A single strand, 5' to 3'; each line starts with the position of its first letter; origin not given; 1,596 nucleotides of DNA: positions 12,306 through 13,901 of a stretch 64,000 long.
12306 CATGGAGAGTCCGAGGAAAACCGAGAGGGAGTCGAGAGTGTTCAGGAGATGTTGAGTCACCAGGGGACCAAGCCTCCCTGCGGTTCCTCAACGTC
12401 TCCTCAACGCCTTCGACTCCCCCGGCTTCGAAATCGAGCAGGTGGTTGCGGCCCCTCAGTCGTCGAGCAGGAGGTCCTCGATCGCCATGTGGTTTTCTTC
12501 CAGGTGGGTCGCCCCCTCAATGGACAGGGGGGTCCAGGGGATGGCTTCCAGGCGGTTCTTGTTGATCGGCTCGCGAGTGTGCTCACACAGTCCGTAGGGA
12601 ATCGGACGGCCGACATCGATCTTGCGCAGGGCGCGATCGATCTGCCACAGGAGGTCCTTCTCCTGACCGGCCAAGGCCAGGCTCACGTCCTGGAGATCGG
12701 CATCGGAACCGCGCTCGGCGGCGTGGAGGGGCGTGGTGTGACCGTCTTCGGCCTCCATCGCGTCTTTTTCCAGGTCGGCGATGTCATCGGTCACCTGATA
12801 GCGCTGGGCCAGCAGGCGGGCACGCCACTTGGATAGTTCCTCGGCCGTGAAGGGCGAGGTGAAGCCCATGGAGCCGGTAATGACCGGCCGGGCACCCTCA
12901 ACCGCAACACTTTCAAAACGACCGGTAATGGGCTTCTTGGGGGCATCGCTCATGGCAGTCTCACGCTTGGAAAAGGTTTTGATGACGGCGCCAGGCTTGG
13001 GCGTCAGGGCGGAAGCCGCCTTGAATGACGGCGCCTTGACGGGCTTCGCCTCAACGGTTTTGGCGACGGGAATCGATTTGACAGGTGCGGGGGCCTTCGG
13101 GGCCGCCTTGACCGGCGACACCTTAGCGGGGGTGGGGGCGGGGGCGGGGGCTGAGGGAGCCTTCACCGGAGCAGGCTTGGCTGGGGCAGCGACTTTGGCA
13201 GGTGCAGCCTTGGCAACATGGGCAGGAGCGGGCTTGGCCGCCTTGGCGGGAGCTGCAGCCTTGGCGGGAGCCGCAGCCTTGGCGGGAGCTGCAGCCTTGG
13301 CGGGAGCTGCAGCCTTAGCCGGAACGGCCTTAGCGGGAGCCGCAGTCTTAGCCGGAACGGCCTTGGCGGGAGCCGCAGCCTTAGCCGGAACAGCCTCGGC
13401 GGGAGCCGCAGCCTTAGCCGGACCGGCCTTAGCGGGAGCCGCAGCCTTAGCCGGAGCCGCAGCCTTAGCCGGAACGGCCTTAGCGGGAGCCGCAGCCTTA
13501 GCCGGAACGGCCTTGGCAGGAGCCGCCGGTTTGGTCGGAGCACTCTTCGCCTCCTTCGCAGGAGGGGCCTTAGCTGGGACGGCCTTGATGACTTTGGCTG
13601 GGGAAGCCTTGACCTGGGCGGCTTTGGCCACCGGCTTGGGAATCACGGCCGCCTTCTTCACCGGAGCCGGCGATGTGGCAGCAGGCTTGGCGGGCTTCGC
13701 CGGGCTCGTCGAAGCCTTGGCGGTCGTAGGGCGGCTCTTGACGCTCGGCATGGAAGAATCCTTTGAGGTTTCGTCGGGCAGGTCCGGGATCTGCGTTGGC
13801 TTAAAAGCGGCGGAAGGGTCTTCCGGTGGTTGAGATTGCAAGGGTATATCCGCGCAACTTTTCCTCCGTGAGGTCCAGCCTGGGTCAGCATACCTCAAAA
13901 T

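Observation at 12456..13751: DksA/TraR-like regulator fused to a ~300-aa histone-H1-like AKP-repeat tail, encoded by tandem DNA repeats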

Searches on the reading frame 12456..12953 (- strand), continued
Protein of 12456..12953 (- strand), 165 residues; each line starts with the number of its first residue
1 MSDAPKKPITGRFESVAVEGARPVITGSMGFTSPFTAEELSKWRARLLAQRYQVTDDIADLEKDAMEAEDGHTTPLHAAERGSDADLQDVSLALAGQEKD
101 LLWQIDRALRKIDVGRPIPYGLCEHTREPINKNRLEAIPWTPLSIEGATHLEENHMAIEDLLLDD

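Call 35: search_solved_structures(query=A2, max_evalue=1, show_alignments=5)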
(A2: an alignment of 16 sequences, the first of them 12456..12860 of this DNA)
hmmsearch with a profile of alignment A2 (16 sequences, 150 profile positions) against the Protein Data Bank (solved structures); distinct sequences matched with E-value up to 1: 7.
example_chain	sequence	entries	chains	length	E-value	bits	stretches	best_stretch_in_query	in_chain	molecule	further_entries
6ptg_A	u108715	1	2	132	2.8e-16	62.8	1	14-139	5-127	DnaK Suppressor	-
4ijj_A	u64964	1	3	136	2.1e-05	27.6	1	27-140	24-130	Putative C4-type zinc finger protein, DksA/TraR family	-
2kq9_A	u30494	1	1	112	0.0011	21.9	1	28-134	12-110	DnaK suppressor protein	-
6n57_M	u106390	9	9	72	0.0013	21.8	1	83-139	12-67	Protein TraR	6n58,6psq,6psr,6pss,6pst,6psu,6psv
1tjl_A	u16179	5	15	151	0.0014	21.6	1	21-137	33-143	DnaK suppressor protein | RNA polymerase-binding transcription factor DksA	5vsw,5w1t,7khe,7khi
5w1s_M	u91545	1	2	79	0.0015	21.5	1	83-139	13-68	Protein TraR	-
1vhv_A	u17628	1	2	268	0.95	12.4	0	56-104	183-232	diphthine synthase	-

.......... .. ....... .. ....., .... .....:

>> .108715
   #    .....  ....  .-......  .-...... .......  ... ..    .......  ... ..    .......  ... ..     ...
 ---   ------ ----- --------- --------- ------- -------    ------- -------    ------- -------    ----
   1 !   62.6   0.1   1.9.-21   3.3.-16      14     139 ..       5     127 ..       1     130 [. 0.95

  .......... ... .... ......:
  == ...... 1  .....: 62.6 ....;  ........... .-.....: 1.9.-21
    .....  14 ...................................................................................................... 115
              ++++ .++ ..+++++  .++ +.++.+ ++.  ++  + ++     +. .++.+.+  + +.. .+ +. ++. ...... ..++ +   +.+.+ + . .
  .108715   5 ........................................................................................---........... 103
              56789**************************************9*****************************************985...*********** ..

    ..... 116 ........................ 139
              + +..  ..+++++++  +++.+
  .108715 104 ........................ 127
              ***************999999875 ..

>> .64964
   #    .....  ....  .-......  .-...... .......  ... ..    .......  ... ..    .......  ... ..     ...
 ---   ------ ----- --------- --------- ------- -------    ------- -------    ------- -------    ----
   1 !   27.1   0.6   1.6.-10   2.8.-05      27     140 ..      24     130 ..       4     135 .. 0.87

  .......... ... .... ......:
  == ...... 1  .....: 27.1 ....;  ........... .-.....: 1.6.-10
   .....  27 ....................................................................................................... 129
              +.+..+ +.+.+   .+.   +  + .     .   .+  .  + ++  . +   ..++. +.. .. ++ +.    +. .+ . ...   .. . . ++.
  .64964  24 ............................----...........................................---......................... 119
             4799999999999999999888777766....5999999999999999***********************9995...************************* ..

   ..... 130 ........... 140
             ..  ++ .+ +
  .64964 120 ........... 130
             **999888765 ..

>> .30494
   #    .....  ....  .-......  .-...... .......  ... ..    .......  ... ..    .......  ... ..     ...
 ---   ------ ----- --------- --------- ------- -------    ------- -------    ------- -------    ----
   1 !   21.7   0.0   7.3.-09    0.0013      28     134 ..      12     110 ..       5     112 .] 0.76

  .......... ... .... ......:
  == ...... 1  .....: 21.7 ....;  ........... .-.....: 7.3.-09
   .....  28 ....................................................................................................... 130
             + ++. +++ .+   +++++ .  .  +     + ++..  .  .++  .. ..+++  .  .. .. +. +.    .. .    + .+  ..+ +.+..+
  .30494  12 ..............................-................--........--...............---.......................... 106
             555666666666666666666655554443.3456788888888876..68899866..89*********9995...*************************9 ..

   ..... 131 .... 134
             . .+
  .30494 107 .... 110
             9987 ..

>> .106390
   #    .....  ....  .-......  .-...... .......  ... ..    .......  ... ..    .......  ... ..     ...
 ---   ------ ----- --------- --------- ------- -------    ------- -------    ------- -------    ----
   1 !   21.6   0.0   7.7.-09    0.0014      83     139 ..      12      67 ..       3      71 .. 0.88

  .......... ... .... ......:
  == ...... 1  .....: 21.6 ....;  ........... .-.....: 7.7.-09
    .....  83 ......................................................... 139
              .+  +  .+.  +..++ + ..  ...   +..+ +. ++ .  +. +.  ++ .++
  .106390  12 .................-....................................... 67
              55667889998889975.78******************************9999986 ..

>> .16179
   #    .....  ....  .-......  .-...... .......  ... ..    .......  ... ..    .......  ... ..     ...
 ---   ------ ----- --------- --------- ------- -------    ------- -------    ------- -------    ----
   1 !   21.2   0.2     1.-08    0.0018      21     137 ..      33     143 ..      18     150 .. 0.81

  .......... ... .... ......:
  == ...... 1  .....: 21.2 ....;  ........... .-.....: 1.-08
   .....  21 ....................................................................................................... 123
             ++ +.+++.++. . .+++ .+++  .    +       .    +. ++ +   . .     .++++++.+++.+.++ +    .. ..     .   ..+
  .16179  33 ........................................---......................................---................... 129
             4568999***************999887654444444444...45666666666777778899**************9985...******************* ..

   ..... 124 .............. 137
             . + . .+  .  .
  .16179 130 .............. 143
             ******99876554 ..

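Call 36: search_protein_representatives(alignment_id=A2)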
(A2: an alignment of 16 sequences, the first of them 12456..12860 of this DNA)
Query: 16 sequences, 150 profile positions. Proteins with E-value up to 0.001 (for the whole library): 3699; up to 1e-10: 774; up to 1e-30: 16. The best 150 are listed.
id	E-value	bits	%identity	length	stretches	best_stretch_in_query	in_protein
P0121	4.0e-76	270.1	-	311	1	8-150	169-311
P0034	4.5e-76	269.9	-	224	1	12-150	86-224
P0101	1.4e-72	258.6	-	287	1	9-150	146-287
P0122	9.1e-71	252.7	-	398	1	4-150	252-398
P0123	2.0e-68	245.1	-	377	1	7-150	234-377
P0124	2.7e-68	244.7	-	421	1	6-150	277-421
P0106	5.9e-67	240.3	-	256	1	12-150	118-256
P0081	1.4e-65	235.9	-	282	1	8-149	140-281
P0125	8.0e-65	233.4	-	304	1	10-150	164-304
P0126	3.4e-64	231.4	-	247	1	12-149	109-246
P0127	7.1e-58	210.9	-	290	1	8-150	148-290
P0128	7.2e-52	191.4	-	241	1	9-150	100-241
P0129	1.3e-50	187.3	-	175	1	12-149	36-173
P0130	4.4e-45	169.4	-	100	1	51-150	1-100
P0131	9.7e-43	161.7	-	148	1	11-149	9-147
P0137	1.5e-25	106.0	-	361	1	14-142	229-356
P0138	1.5e-25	105.9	-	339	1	13-141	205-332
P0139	1.8e-25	105.7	-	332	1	12-139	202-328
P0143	2.5e-24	102.0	-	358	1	5-143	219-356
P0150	1.1e-23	99.9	-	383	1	11-140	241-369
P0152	1.2e-23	99.7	-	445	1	11-137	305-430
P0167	1.6e-22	96.1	-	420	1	14-136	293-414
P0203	9.9e-21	90.3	-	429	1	14-142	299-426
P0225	4.7e-20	88.1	-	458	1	14-138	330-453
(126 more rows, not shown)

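Call 41: list_cluster_members(proteins=[P0137, P0138, P0139, P0143, P0150, P0152, P0167, P0203, P0225, P0124])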
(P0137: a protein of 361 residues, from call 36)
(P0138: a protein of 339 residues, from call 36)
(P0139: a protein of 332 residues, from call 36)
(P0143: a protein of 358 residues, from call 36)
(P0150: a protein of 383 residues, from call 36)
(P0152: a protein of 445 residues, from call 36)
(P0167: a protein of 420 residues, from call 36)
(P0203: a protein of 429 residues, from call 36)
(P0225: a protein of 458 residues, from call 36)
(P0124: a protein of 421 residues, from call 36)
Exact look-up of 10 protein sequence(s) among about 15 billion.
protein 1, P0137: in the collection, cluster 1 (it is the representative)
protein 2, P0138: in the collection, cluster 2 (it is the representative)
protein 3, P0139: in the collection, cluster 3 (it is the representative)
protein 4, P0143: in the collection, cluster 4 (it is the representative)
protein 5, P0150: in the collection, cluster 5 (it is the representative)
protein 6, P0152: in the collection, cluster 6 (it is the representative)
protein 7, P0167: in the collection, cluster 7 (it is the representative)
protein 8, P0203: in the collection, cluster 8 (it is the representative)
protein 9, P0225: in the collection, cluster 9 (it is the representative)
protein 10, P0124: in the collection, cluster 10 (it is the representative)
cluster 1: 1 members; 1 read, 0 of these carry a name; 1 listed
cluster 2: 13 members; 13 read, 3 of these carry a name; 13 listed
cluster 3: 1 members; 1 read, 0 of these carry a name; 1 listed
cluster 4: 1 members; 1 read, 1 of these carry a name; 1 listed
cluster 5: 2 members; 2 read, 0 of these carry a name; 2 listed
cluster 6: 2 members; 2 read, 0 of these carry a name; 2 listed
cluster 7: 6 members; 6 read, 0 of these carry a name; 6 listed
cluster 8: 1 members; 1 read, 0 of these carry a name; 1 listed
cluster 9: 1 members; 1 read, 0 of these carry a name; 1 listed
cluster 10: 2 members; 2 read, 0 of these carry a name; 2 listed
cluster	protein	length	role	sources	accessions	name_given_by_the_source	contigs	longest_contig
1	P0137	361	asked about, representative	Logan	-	-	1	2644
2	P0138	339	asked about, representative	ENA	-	-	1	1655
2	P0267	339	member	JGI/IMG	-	RNA polymerase-binding protein DksA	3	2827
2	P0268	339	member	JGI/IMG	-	RNA polymerase-binding protein DksA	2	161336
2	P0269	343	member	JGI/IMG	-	RNA polymerase-binding protein DksA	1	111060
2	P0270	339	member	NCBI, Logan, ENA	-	-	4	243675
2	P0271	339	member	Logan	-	-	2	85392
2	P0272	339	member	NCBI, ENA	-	-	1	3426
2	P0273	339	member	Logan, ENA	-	-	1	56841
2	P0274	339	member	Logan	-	-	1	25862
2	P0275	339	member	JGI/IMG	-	-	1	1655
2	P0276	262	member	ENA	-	-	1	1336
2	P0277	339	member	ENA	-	-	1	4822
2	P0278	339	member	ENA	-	-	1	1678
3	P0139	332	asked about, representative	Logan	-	-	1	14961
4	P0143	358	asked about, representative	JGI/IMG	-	RNA polymerase-binding transcription factor DksA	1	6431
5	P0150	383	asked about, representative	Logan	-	-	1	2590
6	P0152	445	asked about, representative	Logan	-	-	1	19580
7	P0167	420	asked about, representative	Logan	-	-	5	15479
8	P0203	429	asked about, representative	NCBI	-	-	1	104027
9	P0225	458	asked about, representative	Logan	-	-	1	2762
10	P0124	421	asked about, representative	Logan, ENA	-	-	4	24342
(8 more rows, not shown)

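Call 51: find_related_loci(query=window:12456-12860:-, collection=metagenome_contigs, flank=2500)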
Query window:12456-12860:- (134 aa) in metagenome_contigs; peptide patterns used: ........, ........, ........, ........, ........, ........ (x = any residue, [..] = any of these).
225 stretches matched a pattern; 36 encode a relative of the query (tblastn E <= 1e-3); 36 distinct loci.
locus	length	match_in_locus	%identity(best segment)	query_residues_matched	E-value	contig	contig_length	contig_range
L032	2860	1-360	92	15-134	8e-72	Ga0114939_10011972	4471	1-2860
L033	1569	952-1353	74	1-134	1e-70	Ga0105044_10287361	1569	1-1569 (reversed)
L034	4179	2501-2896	74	3-134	7e-67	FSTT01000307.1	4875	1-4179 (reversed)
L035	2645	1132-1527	71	3-134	3e-65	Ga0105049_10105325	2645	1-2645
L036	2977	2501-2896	71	3-134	7e-65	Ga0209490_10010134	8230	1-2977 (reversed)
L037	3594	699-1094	71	3-134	6e-65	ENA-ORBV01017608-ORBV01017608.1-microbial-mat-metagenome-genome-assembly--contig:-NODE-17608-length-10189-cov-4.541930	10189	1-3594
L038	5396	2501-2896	71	3-134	7e-65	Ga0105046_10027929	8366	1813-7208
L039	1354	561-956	71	3-134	2e-68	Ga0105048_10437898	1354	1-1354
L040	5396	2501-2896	69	2-133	1e-64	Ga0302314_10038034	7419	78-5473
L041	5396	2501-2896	69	2-133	3e-64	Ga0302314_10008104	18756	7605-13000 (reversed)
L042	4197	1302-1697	69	2-133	2e-64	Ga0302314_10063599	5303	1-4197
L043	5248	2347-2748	69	1-134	4e-63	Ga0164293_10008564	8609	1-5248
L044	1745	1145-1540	70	2-133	2e-65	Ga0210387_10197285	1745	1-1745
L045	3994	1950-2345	70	2-133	2e-63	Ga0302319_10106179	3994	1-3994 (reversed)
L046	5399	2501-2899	68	2-134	5e-62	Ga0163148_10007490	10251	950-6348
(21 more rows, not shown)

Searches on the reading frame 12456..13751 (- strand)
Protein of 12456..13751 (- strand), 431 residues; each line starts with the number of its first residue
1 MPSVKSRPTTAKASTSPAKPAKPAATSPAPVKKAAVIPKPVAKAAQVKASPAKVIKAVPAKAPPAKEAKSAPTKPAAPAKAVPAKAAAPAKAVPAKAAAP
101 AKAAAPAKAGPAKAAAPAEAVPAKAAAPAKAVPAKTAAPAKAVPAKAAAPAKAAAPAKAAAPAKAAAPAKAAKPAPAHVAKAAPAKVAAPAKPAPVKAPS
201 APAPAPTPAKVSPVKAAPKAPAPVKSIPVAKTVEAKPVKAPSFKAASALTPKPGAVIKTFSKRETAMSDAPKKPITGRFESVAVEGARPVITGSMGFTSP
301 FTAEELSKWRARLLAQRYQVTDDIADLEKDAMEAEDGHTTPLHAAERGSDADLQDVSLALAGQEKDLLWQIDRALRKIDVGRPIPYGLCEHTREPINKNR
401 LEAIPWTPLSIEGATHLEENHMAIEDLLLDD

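Call 5: search_protein_families(library=pfam, proteins=[window:12456-13751:-], max_evalue=1)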
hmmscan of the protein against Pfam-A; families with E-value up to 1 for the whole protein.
window:12456-13751:- (431 aa): 1 family
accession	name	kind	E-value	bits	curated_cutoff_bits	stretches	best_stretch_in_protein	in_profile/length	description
PF01258.23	zf-dskA_traR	-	5.5e-05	23.5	24.9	1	385-412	2-29/36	Prokaryotic dksA/traR C4-type zinc finger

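Call 6: search_protein_families(library=ncbifam, proteins=[window:12456-13751:-], max_evalue=1)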
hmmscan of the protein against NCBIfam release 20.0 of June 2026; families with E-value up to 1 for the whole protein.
window:12456-13751:- (431 aa): 4 families
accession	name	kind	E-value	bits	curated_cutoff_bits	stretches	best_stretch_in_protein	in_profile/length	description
TIGR02890.1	bacill_yteA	subfamily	8.6e-11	42.2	134.4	1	305-418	2-118/159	regulatory protein, yteA family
TIGR02420.1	dksA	equivalog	6.4e-09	36.2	115.5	1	303-414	3-108/110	RNA polymerase-binding protein DksA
NF033459.1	DksA_like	equivalog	1e-06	29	105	1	305-419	2-111/113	RNA polymerase-binding protein DksA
NF008045.0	PRK10778.1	equivalog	0.0036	17.6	289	1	305-418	36-143/151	RNA polymerase-binding protein DksA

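Call 73: predict_structure(alignment_id=A3)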
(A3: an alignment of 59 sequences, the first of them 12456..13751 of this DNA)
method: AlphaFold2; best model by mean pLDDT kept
length: 431 residues; sequences in the alignment: 59
mean_pLDDT: 58.0   pTM: 0.42
mean pLDDT of the five models: 58.0, 57.6, 52.8, 49.0, 48.3
residues with pLDDT >= 90: 20; 70-90: 65; 50-70: 207; < 50: 139
segments of 3 or more residues with pLDDT < 50: 1-3, 10-12, 91-99, 112-114, 118-127, 129-147, 151-155, 173-189, 232-235, 239-249, 276-287, 289-293
pLDDT, mean of each block of 10 residues (from residue 1): 48 52 55 56 51 51 53 55 55 47 54 48 43 41 45 49 51 46 44 58 54 56 52 44 44 53 54 49 44 60 87 92 93 74 65 86 86 81 66 72 59 63 60 43
secondary structure, 60 per line:
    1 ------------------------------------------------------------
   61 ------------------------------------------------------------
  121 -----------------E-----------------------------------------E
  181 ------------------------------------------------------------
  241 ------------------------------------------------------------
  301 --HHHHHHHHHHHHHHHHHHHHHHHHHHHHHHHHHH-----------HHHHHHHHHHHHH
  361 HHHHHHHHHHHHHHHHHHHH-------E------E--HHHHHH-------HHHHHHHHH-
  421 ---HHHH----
elements in order: H303-336 H348-380 H398-403 H411-419 H424-427

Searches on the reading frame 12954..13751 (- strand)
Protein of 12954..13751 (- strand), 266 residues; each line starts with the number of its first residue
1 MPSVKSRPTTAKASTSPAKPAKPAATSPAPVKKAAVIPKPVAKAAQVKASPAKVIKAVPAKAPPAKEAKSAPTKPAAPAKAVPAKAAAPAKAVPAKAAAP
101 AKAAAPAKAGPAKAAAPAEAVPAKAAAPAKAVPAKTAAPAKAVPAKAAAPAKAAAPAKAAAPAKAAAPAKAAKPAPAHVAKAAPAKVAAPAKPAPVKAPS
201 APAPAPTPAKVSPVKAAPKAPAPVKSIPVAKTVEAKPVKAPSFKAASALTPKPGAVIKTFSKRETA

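Call 60: search_protein_families(library=pfam, proteins=[window:12954-13751:-], max_evalue=10)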
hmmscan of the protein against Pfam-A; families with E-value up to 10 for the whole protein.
window:12954-13751:- (266 aa): 0 families

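Call 61: search_protein_families(library=ncbifam, proteins=[window:12954-13751:-], max_evalue=10)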
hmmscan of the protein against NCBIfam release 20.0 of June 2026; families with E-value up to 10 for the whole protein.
window:12954-13751:- (266 aa): 0 families
